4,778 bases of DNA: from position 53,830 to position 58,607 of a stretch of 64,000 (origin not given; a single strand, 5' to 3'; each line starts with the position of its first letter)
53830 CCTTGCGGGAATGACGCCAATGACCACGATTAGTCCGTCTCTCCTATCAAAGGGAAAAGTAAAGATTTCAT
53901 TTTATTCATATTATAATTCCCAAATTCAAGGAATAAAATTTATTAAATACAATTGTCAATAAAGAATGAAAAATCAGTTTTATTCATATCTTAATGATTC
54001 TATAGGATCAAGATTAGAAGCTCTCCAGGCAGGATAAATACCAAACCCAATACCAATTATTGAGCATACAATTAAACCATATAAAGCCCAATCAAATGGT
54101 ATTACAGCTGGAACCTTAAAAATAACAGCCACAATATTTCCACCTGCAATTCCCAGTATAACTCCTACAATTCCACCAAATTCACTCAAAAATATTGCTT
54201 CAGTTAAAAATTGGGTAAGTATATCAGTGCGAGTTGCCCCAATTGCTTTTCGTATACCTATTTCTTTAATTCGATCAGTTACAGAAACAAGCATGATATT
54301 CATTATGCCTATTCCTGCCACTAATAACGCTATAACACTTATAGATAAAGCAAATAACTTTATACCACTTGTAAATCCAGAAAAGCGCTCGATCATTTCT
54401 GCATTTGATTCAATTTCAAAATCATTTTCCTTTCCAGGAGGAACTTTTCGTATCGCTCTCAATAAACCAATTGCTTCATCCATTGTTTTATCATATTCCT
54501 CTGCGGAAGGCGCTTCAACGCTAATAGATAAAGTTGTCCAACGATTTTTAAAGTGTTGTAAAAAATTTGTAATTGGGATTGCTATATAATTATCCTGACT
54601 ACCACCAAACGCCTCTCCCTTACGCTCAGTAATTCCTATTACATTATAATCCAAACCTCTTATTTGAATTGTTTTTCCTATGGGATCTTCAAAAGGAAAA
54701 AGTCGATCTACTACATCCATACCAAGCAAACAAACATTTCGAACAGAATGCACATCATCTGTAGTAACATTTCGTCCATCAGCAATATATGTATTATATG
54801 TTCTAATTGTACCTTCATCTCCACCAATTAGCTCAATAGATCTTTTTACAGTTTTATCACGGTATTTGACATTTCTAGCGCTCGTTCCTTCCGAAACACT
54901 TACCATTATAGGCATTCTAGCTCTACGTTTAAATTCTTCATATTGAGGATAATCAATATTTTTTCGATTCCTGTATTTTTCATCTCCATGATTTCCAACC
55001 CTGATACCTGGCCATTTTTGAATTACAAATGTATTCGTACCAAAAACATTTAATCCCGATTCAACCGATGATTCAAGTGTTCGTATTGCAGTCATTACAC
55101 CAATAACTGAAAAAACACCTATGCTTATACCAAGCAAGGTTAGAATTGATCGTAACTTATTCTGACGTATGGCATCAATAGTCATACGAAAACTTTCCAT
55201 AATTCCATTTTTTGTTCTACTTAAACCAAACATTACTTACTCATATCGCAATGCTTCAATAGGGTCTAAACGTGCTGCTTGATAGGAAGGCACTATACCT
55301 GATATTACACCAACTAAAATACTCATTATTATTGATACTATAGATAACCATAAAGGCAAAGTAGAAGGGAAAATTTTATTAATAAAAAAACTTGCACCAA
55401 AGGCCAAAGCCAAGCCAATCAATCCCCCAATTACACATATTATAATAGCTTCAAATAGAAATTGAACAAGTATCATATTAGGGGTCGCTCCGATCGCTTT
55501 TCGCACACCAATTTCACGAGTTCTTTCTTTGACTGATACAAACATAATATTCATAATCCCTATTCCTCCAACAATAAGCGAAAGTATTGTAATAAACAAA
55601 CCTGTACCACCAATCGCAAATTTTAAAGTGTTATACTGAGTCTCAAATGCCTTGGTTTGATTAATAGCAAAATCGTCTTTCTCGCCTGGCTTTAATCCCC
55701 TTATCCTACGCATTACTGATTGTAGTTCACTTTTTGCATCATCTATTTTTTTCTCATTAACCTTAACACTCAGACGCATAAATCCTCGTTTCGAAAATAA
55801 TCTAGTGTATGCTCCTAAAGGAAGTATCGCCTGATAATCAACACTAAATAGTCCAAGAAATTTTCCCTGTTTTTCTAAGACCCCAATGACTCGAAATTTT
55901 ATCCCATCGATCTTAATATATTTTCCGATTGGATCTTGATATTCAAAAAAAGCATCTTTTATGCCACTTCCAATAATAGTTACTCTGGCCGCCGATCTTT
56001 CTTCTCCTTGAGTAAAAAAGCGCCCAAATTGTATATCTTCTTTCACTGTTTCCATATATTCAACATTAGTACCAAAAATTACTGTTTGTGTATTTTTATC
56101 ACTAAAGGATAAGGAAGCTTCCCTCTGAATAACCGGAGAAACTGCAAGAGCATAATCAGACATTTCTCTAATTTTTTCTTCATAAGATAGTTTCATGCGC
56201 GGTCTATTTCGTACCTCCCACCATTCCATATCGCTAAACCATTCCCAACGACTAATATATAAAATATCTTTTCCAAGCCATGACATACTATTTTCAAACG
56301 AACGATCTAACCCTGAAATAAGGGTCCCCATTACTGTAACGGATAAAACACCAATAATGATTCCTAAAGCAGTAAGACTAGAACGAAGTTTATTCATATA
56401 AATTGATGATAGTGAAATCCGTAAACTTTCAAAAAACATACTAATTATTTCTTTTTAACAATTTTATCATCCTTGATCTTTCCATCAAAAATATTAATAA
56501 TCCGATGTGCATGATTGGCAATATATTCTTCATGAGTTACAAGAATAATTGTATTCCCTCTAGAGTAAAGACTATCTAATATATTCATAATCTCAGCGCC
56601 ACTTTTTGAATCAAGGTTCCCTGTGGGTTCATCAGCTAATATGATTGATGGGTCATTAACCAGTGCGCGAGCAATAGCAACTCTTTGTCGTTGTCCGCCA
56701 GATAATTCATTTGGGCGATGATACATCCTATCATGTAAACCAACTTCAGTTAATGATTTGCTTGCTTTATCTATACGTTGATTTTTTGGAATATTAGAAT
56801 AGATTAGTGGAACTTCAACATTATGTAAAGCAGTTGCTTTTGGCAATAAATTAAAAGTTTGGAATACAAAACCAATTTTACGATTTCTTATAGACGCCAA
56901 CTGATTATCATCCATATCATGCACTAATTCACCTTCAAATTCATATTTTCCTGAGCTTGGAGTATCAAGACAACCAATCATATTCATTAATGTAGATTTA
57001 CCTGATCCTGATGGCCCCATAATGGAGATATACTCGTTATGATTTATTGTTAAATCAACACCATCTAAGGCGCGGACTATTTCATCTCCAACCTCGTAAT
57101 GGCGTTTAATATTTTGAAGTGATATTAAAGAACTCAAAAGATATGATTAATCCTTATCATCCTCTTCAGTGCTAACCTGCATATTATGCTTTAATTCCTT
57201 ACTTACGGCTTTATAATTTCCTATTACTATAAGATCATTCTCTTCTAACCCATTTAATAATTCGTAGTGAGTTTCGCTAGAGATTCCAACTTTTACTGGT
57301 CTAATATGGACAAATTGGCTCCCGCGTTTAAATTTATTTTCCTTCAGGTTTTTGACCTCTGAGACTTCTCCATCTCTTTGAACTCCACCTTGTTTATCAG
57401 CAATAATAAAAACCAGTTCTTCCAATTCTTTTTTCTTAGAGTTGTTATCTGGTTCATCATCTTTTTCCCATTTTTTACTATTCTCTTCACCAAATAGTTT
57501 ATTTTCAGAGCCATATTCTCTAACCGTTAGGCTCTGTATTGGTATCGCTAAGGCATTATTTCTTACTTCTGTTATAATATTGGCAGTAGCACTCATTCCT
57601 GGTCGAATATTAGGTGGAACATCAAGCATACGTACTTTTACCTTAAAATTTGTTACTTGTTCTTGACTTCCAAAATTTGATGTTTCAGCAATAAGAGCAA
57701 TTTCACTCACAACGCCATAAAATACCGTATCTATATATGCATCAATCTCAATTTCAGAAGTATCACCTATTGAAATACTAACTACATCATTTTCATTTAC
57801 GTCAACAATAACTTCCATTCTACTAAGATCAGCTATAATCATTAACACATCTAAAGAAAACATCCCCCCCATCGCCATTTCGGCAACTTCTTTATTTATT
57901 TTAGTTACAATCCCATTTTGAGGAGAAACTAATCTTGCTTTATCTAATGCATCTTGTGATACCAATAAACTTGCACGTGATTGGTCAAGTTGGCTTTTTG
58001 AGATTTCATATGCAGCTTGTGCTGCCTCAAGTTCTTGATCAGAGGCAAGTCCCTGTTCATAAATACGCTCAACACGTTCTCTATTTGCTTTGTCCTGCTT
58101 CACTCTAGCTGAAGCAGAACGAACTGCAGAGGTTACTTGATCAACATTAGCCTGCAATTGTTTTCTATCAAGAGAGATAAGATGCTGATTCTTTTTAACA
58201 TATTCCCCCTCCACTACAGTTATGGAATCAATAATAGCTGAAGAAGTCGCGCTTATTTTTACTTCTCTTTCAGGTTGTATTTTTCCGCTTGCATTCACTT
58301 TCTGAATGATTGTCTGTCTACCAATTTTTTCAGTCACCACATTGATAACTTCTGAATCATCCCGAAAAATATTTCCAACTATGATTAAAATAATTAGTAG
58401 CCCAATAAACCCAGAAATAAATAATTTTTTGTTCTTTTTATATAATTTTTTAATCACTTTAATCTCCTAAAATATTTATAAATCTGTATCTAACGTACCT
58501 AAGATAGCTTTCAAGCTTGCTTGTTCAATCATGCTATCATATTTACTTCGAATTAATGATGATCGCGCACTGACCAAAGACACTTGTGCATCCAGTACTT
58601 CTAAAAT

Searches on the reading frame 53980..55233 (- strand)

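Call 76: search_protein_families(library=pfam, proteins=[window:53980-55233:-], max_evalue=0.00001)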
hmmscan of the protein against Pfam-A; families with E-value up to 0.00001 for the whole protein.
window:53980-55233:- (417 aa): 2 families
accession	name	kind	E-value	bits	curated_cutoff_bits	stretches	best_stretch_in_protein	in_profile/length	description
PF12704.14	MacB_PCD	-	1.3e-34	120.7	27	1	29-253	1-203/207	MacB-like periplasmic core domain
PF02687.27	FtsX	-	4.6e-21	75.5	25.5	1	297-410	2-120/120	FtsX-like permease C-terminal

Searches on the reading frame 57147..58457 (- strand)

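Call 76: search_protein_families(library=pfam, proteins=[window:57147-58457:-], max_evalue=0.00001)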
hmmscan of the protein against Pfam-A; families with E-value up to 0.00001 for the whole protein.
window:57147-58457:- (436 aa): 2 families
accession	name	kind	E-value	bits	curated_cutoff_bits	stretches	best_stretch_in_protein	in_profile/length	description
PF16576.10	HlyD_D23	-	8.7e-16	58.3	30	1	52-254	4-185/214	Barrel-sandwich domain of CusB or HlyD membrane-fusion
PF13437.12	HlyD_3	-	1e-05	26.7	22.2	0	176-287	2-106/106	HlyD family secretion protein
